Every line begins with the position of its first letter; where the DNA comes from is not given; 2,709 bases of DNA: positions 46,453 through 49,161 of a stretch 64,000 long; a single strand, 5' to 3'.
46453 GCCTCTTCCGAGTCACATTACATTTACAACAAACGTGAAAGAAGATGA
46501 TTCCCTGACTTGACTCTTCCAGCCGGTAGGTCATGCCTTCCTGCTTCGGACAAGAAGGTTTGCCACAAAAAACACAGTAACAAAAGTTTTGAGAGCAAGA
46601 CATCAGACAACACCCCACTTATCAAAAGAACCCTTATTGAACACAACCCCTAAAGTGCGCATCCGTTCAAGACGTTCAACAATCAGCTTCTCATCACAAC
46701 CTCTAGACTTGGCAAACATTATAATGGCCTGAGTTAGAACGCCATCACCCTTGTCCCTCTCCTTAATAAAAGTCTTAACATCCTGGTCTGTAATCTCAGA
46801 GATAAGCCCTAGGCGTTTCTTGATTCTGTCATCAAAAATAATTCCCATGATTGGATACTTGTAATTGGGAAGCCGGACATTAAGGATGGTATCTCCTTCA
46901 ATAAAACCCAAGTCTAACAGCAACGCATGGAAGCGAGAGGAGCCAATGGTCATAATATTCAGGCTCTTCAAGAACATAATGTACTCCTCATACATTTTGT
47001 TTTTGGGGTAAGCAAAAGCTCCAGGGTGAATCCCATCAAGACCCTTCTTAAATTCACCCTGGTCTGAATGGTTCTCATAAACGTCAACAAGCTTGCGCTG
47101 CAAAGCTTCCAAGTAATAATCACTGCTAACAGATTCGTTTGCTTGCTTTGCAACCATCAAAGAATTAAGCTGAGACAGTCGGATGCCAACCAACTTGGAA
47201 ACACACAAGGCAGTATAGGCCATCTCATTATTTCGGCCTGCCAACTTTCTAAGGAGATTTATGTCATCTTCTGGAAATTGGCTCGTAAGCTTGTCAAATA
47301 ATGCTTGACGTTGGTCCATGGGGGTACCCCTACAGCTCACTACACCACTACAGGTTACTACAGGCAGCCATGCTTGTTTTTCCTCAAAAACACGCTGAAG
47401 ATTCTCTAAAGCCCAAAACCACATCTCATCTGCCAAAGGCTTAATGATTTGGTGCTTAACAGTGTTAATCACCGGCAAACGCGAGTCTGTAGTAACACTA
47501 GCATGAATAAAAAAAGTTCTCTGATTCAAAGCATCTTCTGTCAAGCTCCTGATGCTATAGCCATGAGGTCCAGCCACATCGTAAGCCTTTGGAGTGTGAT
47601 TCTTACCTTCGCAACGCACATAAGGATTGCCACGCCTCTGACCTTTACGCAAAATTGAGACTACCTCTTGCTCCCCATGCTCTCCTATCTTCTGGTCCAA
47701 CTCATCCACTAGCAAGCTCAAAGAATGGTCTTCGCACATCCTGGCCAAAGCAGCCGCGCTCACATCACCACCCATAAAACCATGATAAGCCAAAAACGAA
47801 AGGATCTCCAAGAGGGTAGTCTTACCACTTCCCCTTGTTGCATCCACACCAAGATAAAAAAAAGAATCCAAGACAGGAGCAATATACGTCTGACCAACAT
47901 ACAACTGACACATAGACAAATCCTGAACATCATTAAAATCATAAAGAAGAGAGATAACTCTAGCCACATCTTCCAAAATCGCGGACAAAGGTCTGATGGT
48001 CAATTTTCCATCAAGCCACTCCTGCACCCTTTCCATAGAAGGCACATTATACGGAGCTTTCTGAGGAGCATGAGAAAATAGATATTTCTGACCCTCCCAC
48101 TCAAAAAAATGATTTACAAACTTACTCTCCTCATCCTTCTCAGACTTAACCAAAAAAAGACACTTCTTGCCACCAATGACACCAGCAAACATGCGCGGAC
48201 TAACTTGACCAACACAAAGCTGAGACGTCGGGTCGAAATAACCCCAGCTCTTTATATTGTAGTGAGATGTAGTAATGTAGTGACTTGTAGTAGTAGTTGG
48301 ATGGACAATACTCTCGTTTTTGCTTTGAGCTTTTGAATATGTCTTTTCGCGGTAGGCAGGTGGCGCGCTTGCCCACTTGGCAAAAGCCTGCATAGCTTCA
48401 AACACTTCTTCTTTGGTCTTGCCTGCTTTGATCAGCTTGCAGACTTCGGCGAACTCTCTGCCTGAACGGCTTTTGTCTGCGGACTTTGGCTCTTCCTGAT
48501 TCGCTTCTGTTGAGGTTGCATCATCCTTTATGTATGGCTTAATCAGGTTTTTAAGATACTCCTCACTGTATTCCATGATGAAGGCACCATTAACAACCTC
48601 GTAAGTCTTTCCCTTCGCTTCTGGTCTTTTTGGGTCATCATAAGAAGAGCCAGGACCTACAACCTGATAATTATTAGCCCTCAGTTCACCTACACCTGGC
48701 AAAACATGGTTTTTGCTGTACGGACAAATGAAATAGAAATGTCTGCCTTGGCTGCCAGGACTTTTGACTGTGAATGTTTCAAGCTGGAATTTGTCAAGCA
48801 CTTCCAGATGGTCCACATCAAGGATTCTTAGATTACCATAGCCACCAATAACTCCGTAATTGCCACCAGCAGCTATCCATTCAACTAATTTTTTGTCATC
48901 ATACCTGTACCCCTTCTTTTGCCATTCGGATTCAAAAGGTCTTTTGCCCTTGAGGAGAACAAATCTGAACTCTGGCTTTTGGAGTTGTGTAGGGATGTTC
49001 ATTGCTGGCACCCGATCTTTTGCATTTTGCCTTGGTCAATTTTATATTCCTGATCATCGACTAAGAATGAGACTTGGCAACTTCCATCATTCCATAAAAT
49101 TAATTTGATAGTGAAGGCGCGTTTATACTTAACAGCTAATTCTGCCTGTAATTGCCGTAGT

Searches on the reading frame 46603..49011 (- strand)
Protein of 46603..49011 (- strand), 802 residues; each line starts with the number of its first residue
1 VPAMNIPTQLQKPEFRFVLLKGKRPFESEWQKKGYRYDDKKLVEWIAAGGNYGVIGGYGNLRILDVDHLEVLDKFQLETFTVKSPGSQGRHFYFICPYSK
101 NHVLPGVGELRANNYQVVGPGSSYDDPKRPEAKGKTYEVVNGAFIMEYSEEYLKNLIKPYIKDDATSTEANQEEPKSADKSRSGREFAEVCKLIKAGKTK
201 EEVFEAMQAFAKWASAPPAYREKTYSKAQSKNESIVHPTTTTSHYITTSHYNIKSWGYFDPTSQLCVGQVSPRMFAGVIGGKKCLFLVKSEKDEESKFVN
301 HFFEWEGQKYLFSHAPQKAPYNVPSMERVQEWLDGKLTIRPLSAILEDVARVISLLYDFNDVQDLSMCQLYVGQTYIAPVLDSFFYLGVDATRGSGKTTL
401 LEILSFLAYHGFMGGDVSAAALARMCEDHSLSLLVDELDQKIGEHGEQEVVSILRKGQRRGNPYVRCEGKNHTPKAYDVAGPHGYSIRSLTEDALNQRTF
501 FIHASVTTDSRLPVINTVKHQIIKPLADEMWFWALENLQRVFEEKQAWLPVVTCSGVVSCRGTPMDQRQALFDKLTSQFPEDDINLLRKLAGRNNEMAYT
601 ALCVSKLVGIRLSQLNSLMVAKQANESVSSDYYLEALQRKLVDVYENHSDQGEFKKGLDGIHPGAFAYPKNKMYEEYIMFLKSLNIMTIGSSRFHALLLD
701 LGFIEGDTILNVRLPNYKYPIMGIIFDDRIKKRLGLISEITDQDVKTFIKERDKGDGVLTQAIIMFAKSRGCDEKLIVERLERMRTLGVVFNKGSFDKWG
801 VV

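Call 9: search_protein_families(library=pfam, proteins=[window:46603-49011:-])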
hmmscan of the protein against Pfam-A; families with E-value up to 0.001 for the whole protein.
window:46603-49011:- (802 aa): 1 family
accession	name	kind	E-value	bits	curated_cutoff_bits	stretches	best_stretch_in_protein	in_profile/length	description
PF09250.16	Prim-Pol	-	1.6e-07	32.4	22.8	1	21-142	17-148/158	Bifunctional DNA primase/polymerase, N-terminal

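Call 47: search_protein_families(library=phrogs, proteins=[window:46603-49011:-], max_evalue=0.001)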
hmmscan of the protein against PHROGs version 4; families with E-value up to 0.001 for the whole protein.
window:46603-49011:- (802 aa): 2 families
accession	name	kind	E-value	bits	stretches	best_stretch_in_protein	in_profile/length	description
phrog_1156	-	DNA, RNA and nucleotide metabolism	1.1e-07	31.8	1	22-143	34-169/855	DNA primase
phrog_21086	-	unknown function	1.2e-06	28.5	1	387-456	247-318/617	-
